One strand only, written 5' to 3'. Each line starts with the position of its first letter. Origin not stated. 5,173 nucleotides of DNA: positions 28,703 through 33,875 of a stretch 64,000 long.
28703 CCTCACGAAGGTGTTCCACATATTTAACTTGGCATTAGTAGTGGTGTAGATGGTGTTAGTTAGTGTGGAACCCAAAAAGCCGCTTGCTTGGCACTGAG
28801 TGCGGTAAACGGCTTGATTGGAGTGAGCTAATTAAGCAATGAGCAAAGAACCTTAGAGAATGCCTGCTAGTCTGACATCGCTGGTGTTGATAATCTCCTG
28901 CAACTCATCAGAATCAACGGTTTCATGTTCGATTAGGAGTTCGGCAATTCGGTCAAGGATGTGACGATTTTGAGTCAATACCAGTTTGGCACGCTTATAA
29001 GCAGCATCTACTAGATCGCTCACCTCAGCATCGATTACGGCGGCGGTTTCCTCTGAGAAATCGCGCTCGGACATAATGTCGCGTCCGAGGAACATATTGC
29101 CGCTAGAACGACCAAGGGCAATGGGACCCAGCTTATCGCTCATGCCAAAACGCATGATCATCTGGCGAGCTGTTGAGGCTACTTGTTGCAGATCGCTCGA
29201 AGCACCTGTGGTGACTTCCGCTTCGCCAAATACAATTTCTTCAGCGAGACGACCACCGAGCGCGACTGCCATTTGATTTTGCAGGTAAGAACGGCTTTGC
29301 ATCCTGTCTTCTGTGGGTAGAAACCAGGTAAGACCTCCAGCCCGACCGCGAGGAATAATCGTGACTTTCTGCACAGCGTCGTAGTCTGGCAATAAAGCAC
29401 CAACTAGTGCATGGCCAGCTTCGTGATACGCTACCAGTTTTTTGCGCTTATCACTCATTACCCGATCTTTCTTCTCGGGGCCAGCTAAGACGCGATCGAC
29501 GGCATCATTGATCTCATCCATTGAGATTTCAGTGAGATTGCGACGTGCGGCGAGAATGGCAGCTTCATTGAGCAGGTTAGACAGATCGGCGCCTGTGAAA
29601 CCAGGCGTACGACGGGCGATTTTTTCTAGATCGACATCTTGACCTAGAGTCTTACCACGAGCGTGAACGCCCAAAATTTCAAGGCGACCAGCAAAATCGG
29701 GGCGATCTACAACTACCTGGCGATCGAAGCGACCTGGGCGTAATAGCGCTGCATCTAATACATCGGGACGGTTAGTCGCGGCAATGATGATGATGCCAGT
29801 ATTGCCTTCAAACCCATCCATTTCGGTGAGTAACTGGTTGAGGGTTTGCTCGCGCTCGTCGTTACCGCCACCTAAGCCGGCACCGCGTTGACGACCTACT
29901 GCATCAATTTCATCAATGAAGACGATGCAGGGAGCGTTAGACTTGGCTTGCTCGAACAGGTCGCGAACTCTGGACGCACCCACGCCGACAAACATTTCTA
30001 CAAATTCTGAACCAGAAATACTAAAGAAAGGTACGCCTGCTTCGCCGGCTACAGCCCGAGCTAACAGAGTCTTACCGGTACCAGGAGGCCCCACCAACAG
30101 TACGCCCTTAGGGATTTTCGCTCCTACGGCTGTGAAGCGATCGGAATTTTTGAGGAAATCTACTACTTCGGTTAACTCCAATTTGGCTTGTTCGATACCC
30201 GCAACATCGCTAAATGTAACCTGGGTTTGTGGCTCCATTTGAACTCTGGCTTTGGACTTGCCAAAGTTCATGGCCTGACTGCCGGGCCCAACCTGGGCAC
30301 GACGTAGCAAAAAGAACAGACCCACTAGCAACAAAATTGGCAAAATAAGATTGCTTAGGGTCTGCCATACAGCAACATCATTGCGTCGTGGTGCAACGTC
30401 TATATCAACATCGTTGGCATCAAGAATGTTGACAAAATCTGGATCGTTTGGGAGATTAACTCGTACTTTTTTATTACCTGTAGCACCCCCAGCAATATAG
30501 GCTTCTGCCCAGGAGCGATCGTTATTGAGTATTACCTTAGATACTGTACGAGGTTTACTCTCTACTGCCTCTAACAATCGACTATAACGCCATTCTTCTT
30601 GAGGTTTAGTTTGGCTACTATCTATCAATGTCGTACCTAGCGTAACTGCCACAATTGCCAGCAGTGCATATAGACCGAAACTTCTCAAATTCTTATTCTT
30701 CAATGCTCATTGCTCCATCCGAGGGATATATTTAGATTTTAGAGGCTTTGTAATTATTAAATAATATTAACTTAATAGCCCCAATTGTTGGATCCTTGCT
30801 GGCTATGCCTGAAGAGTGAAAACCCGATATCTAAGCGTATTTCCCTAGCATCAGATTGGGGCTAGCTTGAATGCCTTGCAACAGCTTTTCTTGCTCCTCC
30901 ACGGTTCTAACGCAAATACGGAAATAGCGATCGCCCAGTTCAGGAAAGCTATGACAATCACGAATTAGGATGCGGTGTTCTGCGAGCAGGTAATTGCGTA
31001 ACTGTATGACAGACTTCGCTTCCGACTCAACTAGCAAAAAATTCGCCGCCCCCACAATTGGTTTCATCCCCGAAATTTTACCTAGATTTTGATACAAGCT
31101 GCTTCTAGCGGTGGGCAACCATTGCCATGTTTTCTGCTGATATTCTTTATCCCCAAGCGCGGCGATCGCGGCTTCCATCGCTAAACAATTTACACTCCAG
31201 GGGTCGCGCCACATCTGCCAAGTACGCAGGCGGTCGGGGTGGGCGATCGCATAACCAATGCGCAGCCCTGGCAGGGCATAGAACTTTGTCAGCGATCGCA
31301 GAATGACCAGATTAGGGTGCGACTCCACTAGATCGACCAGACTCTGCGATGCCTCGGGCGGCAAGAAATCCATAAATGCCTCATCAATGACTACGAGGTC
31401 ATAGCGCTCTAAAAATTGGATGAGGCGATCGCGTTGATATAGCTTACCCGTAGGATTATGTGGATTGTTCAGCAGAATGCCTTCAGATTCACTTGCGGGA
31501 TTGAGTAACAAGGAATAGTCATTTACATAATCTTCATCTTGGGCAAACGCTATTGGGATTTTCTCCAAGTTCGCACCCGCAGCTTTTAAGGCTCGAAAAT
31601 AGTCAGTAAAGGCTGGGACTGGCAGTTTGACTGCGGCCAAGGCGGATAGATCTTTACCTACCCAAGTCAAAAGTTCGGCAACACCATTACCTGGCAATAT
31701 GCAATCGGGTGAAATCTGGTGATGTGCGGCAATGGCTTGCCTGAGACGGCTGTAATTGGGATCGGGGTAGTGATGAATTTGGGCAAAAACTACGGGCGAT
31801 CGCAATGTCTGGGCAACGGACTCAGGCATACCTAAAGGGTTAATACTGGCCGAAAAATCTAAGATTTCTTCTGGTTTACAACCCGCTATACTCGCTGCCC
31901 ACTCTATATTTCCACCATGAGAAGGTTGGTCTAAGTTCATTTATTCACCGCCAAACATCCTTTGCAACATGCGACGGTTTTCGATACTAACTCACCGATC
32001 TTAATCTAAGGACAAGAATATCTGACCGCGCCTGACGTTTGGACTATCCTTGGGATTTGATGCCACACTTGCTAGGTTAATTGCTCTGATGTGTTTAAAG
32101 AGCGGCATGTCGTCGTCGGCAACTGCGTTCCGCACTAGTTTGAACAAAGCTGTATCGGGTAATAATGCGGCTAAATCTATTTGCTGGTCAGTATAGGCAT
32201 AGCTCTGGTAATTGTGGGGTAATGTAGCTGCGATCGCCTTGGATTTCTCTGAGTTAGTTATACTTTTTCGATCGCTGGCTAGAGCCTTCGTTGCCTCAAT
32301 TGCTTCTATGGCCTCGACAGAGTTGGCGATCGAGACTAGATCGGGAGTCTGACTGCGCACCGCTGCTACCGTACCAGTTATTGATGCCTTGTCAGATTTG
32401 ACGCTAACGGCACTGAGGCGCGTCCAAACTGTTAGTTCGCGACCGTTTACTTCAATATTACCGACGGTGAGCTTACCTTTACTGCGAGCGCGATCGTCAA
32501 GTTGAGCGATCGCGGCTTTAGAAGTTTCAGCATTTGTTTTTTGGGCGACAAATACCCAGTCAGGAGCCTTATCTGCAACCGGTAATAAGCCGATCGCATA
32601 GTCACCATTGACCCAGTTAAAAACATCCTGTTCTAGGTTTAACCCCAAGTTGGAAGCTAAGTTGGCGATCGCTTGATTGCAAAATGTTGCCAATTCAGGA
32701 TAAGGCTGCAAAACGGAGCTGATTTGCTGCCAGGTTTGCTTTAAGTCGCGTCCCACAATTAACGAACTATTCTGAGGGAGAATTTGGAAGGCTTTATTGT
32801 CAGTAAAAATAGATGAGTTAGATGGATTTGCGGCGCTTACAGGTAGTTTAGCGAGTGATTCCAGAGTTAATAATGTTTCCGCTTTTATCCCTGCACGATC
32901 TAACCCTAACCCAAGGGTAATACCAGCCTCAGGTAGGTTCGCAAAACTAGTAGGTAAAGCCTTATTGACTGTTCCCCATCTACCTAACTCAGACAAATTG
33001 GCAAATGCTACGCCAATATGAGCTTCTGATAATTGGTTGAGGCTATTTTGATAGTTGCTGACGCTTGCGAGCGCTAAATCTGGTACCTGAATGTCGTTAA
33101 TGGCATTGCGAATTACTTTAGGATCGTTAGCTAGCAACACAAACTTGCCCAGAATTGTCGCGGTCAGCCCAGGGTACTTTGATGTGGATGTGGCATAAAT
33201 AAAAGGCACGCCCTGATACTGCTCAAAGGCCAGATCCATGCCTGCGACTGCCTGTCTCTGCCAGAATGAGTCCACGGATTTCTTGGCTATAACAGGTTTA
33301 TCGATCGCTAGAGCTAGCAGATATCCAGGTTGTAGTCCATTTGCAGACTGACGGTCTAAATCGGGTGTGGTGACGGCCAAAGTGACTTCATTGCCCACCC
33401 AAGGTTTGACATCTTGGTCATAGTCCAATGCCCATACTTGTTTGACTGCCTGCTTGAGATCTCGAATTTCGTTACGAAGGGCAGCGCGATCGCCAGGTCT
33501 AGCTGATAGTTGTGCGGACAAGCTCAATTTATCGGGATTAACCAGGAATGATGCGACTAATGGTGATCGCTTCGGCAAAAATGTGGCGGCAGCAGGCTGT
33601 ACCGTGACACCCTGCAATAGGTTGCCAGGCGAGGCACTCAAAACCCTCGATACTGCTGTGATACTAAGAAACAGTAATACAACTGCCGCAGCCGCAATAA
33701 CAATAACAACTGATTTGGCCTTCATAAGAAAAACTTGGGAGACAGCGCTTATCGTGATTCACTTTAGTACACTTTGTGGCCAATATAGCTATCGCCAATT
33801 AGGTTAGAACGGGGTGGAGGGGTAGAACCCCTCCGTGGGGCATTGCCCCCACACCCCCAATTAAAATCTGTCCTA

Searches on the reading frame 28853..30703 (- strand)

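Call 21: search_protein_families(library=pfam, max_evalue=0.000001, proteins=[window:28853-30703:-])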
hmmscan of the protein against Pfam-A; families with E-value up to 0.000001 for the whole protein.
window:28853-30703:- (616 aa): 3 families
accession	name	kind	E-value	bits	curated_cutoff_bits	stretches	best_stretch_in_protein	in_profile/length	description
PF01434.24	Peptidase_M41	-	3.8e-73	245.9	29.9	1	414-604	1-191/191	Peptidase family M41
PF00004.35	AAA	-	8e-48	162.6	21.2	1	201-333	1-130/131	ATPase family associated with various cellular activities (AAA)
PF17862.7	AAA_lid_3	-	2.9e-17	62.3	27.2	1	356-399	1-44/45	AAA+ lid domain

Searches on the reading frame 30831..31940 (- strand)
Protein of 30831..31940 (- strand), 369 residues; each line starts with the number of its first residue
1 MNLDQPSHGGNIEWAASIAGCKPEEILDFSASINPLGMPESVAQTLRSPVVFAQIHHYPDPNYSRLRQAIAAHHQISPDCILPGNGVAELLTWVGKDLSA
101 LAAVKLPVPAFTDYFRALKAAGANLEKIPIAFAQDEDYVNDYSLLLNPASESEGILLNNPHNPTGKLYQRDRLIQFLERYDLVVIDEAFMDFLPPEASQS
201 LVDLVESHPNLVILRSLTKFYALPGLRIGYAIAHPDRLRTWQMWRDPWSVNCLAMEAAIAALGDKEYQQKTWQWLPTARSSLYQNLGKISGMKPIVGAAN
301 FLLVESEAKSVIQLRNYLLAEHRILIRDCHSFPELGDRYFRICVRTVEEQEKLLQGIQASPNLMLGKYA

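Call 21: search_protein_families(library=pfam, max_evalue=0.000001, proteins=[window:30831-31940:-])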
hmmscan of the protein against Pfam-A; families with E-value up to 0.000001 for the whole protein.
window:30831-31940:- (369 aa): 1 family
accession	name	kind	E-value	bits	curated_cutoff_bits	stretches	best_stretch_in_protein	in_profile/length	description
PF00155.27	Aminotran_1_2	-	8.2e-38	130.9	19.7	1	25-357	2-361/361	Aminotransferase class I and II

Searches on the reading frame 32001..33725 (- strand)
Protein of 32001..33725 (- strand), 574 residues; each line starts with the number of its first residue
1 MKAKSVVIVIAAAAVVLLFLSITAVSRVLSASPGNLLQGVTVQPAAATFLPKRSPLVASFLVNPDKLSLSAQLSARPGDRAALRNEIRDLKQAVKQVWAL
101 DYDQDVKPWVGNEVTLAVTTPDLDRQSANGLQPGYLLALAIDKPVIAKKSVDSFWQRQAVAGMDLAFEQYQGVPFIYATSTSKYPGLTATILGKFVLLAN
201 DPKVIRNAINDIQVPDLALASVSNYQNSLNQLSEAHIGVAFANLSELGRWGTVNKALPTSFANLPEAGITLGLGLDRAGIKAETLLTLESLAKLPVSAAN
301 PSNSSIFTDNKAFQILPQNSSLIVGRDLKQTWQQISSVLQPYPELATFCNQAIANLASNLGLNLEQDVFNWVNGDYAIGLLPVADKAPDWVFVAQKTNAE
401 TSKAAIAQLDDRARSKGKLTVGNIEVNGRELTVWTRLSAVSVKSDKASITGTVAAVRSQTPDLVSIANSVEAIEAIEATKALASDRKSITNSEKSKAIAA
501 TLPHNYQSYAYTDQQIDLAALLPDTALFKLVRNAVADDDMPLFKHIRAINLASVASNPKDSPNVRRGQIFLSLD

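Call 21: search_protein_families(library=pfam, max_evalue=0.000001, proteins=[window:32001-33725:-])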
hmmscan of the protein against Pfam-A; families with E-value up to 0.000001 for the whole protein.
window:32001-33725:- (574 aa): 1 family
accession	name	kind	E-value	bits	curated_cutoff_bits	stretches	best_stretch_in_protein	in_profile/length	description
PF11832.13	DUF3352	-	1.8e-118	396.9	26.8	1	11-573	2-536/536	Protein of unknown function (DUF3352)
